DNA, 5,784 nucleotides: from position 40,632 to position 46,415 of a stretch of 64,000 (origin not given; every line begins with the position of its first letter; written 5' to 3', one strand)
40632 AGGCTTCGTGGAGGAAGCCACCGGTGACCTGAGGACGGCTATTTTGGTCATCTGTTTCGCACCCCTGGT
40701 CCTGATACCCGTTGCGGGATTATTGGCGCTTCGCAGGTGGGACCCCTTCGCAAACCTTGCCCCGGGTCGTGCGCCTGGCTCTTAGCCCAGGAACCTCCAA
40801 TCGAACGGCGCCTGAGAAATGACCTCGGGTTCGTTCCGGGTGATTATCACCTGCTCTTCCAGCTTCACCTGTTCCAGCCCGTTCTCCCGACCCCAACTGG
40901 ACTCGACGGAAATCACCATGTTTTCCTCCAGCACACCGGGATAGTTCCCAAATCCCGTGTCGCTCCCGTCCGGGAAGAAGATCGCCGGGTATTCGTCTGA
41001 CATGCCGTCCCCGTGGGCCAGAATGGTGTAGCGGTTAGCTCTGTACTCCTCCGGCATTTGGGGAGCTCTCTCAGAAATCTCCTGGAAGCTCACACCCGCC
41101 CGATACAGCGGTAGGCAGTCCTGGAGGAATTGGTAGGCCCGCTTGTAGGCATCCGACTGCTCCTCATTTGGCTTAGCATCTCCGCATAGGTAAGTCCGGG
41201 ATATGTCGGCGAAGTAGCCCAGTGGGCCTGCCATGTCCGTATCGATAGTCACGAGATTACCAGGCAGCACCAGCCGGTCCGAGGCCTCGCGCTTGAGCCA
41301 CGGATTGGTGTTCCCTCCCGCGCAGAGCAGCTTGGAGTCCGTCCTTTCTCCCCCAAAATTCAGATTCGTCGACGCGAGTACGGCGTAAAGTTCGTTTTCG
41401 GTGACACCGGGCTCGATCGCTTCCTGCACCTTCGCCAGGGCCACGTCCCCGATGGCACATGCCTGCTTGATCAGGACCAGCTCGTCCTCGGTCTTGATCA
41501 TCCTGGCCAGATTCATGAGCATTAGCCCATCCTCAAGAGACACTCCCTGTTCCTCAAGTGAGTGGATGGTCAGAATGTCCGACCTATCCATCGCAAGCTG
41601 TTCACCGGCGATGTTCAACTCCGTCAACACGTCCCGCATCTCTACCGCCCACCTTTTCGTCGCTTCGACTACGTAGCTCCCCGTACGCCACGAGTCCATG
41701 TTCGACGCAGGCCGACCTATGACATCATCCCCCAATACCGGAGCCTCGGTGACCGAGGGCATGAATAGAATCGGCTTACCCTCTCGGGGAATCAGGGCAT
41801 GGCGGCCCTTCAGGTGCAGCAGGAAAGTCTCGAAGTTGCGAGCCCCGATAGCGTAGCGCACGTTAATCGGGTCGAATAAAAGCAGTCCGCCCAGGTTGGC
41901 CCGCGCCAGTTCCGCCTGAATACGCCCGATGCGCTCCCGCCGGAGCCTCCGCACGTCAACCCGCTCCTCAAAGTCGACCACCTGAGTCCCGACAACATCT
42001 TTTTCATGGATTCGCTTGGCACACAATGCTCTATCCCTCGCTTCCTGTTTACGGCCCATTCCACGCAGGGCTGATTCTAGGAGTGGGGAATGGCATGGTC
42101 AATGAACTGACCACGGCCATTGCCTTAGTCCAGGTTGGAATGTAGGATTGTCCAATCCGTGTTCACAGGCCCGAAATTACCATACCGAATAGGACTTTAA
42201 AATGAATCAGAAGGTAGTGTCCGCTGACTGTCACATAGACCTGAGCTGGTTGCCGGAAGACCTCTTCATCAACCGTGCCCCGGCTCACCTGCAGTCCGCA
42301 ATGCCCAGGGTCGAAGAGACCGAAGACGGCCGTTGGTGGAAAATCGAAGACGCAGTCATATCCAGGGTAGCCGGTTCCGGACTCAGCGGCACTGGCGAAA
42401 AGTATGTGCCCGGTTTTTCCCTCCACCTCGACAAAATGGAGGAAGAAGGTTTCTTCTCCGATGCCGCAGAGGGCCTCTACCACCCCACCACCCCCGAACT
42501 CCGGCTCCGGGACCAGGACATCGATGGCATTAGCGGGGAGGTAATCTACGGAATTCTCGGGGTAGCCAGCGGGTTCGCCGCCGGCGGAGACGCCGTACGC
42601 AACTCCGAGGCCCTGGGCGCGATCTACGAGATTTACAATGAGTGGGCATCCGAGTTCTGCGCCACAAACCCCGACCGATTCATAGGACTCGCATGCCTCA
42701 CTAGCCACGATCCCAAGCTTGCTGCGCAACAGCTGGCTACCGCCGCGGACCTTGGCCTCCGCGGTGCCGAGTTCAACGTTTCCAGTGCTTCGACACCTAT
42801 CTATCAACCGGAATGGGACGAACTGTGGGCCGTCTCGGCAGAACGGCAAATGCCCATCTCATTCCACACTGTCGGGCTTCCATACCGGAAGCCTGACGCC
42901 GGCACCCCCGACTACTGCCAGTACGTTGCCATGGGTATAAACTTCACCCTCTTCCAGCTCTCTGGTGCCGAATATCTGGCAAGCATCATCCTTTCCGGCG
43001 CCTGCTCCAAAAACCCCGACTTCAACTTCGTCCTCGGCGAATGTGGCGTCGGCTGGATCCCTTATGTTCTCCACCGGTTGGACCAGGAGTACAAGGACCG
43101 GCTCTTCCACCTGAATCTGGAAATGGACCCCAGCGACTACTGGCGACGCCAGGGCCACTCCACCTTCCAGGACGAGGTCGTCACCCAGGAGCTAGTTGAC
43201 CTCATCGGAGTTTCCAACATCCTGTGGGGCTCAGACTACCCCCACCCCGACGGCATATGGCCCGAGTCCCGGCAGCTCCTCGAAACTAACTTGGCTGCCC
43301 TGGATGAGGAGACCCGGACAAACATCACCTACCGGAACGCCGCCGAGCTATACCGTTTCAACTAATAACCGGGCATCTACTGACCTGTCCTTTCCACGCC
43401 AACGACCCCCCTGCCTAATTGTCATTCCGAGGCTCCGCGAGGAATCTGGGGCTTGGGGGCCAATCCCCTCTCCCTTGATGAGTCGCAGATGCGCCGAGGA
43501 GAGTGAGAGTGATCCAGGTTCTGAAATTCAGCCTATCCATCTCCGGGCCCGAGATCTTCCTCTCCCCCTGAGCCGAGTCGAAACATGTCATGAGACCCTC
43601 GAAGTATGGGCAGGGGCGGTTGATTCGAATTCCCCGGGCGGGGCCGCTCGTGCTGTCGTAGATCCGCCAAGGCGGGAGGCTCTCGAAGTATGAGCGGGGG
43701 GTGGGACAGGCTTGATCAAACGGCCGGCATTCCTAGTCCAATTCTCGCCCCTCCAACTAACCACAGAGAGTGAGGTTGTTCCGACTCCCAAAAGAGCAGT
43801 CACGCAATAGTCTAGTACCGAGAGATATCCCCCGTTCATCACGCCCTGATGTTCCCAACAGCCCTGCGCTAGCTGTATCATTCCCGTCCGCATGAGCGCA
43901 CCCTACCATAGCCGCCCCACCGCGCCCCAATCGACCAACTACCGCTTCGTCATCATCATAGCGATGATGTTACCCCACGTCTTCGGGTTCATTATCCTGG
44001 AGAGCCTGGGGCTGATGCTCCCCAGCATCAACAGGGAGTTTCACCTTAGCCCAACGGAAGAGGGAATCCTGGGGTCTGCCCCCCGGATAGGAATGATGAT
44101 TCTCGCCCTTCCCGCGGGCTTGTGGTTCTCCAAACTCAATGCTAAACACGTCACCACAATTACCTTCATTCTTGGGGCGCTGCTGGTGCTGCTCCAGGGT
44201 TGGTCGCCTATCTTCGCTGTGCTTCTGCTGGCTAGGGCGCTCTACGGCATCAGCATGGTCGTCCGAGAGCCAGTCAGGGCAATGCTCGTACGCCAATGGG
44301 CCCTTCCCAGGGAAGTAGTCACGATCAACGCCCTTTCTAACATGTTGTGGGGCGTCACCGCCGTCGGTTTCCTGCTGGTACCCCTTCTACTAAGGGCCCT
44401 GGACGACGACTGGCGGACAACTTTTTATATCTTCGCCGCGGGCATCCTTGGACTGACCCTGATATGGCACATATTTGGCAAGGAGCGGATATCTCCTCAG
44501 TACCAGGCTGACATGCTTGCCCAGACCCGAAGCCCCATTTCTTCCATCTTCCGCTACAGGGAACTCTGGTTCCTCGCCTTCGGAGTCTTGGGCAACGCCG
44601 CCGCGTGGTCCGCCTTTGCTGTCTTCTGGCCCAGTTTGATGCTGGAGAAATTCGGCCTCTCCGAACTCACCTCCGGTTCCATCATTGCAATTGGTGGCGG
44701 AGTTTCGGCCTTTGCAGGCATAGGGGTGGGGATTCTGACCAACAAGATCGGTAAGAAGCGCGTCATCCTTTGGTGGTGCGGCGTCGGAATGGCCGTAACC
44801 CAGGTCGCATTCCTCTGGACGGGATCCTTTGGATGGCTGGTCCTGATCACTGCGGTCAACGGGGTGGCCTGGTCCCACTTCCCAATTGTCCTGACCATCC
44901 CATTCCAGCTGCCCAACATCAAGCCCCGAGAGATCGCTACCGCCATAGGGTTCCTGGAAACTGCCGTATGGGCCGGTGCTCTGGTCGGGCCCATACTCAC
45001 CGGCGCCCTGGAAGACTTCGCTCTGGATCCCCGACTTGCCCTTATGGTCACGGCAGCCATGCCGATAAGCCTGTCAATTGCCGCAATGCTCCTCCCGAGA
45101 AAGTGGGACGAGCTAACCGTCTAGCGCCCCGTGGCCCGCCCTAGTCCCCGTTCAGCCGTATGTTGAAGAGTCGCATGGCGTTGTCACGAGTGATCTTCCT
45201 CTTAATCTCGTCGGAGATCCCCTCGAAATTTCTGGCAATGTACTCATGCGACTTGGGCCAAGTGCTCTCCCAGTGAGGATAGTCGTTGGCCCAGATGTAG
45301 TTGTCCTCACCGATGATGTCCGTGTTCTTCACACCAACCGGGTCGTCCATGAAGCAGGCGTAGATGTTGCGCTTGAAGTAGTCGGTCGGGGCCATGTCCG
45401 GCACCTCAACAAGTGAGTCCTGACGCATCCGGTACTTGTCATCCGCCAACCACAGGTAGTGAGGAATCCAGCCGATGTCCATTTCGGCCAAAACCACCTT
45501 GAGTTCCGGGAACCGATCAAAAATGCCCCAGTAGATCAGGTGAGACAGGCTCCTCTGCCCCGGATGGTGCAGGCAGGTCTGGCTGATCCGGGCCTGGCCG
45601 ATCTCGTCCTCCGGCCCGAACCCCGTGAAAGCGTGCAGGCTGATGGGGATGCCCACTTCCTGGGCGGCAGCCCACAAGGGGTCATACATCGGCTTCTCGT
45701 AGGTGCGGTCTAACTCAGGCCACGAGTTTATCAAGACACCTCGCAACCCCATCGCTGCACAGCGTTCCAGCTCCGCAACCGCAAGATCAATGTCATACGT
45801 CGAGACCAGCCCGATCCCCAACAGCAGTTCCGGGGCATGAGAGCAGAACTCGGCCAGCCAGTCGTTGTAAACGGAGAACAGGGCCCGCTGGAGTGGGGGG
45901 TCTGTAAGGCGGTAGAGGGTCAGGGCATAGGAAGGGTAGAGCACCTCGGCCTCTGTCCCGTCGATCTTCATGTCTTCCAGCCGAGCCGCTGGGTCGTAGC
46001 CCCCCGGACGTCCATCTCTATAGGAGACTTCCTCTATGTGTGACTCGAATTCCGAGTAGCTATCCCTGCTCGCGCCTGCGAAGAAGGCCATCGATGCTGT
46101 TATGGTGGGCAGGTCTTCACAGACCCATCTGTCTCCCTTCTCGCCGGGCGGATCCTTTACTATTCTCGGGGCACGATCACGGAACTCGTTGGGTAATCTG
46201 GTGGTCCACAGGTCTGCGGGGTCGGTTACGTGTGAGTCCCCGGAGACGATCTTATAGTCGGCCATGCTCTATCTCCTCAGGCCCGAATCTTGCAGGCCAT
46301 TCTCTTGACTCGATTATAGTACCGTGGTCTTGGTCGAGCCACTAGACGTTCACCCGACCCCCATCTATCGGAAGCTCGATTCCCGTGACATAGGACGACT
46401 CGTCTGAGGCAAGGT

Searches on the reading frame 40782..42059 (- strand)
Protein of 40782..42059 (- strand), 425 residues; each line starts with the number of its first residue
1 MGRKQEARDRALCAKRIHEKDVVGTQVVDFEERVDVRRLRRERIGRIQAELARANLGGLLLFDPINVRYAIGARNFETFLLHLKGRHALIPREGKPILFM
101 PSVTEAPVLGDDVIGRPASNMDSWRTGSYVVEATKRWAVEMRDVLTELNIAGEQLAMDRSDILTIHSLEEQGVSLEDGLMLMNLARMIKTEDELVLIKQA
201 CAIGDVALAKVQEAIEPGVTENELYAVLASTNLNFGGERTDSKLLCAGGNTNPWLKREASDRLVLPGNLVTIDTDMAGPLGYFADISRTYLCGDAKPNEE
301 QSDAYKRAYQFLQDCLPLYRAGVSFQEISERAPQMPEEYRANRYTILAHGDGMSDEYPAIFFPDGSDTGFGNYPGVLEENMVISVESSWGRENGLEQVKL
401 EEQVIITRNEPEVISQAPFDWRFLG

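Call 15: search_protein_families(library=pfam, proteins=[window:40782-42059:-], max_evalue=0.00001)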
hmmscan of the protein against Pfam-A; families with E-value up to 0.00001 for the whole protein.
window:40782-42059:- (425 aa): 1 family
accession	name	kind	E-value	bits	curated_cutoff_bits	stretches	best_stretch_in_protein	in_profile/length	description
PF00557.29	Peptidase_M24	-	2.9e-29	102.8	23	1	196-407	2-207/208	Metallopeptidase family M24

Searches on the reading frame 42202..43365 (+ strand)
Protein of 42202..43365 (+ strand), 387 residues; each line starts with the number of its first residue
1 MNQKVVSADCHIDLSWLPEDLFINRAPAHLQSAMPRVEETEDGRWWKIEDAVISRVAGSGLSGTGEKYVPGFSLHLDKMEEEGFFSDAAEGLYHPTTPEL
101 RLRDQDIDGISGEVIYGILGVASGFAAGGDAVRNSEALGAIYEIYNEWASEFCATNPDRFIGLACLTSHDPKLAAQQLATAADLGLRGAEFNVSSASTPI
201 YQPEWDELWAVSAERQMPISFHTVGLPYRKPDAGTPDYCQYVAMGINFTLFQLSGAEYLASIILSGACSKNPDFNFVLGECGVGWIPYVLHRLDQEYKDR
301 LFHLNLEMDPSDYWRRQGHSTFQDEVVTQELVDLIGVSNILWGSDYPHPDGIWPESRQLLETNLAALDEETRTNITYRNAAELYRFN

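Call 15: search_protein_families(library=pfam, proteins=[window:42202-43365:+], max_evalue=0.00001)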
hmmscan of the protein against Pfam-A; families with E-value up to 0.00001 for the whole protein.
window:42202-43365:+ (387 aa): 1 family
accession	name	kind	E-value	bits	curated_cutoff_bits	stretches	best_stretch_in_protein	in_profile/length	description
PF04909.20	Amidohydro_2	-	3.9e-29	102.8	26.4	1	140-386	60-289/289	Amidohydrolase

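Call 93: search_solved_structures(query=window:42202-43365:+, max_evalue=1e-8)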
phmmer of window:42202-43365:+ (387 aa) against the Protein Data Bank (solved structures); distinct sequences matched with E-value up to 1e-8: 17.
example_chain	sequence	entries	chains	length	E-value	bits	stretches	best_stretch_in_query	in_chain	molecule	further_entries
6omp_A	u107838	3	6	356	2.3e-33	118.7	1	98-384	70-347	PtmU3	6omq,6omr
8uyr_A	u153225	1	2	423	2.4e-20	75.8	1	67-384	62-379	DitZ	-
8sm7_A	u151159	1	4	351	1.3e-15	60.2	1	123-386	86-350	Amidohydrolase 2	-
2dvt_A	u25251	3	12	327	1.8e-14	56.4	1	146-384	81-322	Thermophilic reversible gamma-resorcylate decarboxylase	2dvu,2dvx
8sm8_G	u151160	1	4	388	4.8e-14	55.1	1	140-385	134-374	Putative amidohydrolase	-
3nur_A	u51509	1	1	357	1.6e-13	53.3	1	143-384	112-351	Amidohydrolase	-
4icm_A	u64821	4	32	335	2.2e-13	52.9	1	131-386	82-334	5-carboxyvanillate decarboxylase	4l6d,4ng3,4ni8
3s4t_A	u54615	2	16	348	3.6e-10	42.3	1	98-387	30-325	Amidohydrolase 2 | Gamma-resorcylate decarboxylase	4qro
8sm9_F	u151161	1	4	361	3.9e-09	38.9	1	258-385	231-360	Amidohydrolase 2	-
6m53_A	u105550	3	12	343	4.1e-09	38.8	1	136-349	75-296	2,3-dihydroxybenzoate decarboxylase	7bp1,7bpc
8sm6_A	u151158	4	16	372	5.2e-09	38.4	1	139-385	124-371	Amidohydrolase family protein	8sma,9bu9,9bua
4inf_A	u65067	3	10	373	5.4e-09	38.4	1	143-297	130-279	METAL-DEPENDENT HYDROLASE | 5-Carboxyvanillate Decarboxylase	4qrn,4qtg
4qs5_A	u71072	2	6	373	6.1e-09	38.2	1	143-297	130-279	Ligw2 Decarboxylase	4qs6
4ign_A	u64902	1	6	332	8.5e-09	37.8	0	97-380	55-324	2-amino-3-carboxymuconate-6-semialdehyde decarboxylase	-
4igm_A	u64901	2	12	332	9.6e-09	37.6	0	97-380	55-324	2-amino-3-carboxymuconate-6-semialdehyde decarboxylase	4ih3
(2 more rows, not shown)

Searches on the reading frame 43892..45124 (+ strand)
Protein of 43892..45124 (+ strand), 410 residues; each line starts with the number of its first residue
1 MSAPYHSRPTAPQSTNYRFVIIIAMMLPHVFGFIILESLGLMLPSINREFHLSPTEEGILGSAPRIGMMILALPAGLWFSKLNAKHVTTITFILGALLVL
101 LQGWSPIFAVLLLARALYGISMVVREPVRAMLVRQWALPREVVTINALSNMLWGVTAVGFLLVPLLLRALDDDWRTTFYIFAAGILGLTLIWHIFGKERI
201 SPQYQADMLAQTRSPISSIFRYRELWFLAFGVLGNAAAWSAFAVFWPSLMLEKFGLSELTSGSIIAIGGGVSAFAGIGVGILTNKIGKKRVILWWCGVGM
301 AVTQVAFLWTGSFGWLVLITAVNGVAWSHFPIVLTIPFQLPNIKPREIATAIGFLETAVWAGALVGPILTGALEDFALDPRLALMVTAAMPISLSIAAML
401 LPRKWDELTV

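Call 16: search_protein_families(library=pfam, proteins=[window:43892-45124:+], max_evalue=0.00001)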
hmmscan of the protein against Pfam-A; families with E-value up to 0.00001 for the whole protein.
window:43892-45124:+ (410 aa): 1 family
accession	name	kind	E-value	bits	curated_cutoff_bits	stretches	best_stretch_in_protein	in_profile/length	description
PF07690.21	MFS_1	-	6.1e-32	111.3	33.4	1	33-336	9-318/347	Major Facilitator Superfamily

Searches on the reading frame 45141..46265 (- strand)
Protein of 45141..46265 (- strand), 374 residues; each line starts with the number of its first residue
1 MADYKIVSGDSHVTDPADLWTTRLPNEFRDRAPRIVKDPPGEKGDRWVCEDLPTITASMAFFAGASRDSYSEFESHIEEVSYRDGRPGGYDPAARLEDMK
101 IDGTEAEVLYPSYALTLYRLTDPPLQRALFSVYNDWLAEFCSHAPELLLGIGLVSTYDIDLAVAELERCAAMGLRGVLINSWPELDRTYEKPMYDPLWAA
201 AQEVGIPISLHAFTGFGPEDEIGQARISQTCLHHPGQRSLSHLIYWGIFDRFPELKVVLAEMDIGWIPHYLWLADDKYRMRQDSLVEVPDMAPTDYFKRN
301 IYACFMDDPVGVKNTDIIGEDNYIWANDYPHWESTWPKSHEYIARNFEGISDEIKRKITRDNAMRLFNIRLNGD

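Call 16: search_protein_families(library=pfam, proteins=[window:45141-46265:-], max_evalue=0.00001)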
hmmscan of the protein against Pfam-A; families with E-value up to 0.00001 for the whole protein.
window:45141-46265:- (374 aa): 1 family
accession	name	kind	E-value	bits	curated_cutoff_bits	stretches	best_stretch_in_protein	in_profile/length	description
PF04909.20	Amidohydro_2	-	8.5e-31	108.2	26.4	1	83-368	12-288/289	Amidohydrolase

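Call 94: search_solved_structures(query=window:45141-46265:-, max_evalue=1e-8)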
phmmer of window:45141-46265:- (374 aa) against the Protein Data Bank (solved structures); distinct sequences matched with E-value up to 1e-8: 38.
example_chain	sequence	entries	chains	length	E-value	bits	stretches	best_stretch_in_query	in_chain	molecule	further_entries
6omp_A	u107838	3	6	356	2.2e-58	201.5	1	86-369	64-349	PtmU3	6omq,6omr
8uyr_A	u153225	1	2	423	1.8e-44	155.7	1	3-368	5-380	DitZ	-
8sm7_A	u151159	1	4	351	1.6e-19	73.5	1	87-368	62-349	Amidohydrolase 2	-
4icm_A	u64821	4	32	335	4.5e-19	72.1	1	95-369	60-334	5-carboxyvanillate decarboxylase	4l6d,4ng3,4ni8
8sm8_G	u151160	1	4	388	2.1e-17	66.6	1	125-339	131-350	Putative amidohydrolase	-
4dzi_A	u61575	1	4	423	1.2e-16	64.1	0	212-371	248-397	Putative TIM-barrel metal-dependent hydrolase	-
8sm9_F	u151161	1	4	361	7.9e-16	61.4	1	130-369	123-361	Amidohydrolase 2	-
4inf_A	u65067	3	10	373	1.3e-15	60.6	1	95-367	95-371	METAL-DEPENDENT HYDROLASE | 5-Carboxyvanillate Decarboxylase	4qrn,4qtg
4ofc_A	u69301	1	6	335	4.5e-15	58.9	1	82-368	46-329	2-amino-3-carboxymuconate-6-semialdehyde decarboxylase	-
2wm1_A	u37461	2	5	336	4.5e-15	58.9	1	82-368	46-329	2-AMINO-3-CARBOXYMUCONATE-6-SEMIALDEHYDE DECARBOXYLASE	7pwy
4igm_A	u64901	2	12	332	5e-15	58.7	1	82-367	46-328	2-amino-3-carboxymuconate-6-semialdehyde decarboxylase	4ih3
4qs5_A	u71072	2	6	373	6.4e-15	58.4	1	95-367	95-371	Ligw2 Decarboxylase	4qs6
3s4t_A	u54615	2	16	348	7.7e-15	58.1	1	131-369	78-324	Amidohydrolase 2 | Gamma-resorcylate decarboxylase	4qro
6m1w_B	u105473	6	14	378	8.8e-15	57.9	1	124-370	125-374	Amidohydrolase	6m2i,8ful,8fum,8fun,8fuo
4ign_A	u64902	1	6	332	1.2e-14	57.5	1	86-367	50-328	2-amino-3-carboxymuconate-6-semialdehyde decarboxylase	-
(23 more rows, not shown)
